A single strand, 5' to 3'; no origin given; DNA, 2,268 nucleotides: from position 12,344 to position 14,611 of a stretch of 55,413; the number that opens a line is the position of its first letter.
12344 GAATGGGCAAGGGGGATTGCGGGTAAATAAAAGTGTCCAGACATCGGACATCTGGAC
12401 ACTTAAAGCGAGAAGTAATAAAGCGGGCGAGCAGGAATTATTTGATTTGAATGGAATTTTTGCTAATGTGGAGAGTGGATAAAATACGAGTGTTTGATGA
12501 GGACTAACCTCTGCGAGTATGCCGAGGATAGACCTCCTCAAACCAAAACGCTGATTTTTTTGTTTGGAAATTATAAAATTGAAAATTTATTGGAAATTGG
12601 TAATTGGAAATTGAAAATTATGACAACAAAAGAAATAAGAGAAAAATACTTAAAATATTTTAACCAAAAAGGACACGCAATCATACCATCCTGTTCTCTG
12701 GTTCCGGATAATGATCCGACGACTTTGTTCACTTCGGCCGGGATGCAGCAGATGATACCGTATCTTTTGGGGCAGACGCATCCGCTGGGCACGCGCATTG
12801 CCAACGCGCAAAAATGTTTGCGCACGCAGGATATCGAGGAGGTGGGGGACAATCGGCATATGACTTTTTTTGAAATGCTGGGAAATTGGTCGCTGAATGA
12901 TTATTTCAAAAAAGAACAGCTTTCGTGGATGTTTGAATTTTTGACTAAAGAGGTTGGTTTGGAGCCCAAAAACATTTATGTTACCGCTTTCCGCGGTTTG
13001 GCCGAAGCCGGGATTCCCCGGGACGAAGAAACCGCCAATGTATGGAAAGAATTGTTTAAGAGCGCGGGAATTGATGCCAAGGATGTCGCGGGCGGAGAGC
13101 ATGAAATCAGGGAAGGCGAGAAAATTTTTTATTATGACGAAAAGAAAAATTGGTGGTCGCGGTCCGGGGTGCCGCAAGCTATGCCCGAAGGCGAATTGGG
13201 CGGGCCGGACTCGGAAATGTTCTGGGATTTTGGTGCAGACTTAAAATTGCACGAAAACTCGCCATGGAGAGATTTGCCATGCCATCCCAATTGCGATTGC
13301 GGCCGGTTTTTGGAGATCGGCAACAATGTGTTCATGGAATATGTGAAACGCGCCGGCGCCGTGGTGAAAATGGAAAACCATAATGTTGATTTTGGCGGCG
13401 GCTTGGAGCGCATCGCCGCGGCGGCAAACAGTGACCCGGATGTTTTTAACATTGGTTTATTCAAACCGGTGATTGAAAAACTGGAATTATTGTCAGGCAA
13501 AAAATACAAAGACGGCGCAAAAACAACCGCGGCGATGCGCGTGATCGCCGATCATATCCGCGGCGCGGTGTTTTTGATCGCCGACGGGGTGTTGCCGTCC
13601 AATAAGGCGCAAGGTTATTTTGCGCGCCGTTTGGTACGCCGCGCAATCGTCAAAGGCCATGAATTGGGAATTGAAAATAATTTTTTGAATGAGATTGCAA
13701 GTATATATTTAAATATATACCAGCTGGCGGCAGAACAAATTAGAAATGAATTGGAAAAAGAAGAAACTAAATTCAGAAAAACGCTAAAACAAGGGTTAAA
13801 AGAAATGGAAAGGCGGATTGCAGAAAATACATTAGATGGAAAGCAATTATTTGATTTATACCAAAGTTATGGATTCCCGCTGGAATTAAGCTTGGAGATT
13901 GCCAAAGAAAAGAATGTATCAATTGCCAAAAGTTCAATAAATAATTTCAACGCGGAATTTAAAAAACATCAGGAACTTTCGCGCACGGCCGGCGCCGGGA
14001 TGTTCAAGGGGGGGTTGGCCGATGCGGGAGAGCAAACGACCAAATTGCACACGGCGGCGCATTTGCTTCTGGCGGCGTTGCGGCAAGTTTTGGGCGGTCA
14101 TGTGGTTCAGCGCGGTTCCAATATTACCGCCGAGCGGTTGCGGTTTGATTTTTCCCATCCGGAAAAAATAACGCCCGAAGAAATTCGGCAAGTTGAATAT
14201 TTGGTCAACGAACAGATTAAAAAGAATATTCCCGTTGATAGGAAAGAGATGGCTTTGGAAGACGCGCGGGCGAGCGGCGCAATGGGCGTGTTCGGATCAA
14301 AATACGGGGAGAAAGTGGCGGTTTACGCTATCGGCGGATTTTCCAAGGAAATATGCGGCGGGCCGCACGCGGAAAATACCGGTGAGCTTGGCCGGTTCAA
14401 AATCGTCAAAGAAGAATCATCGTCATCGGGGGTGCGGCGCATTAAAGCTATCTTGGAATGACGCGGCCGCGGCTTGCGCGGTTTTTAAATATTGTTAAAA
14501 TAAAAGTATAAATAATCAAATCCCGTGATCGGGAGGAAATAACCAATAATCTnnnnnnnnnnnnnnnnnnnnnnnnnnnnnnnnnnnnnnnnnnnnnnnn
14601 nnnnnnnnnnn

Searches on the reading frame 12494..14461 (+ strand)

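Call 6: search_protein_families(library=pfam, proteins=[window:12494-14461:+], max_evalue=0.001)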
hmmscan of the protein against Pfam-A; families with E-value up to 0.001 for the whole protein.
window:12494-14461:+ (655 aa): 2 families
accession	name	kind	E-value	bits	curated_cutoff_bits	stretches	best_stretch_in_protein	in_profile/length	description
PF01411.24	tRNA-synt_2c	-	2.5e-109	366.7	30.3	1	47-501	1-433/552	tRNA synthetases class II (A)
PF07973.19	tRNA_SAD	-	3.9e-16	59.2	24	1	608-650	1-43/44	Threonyl and Alanyl tRNA synthetase second additional domain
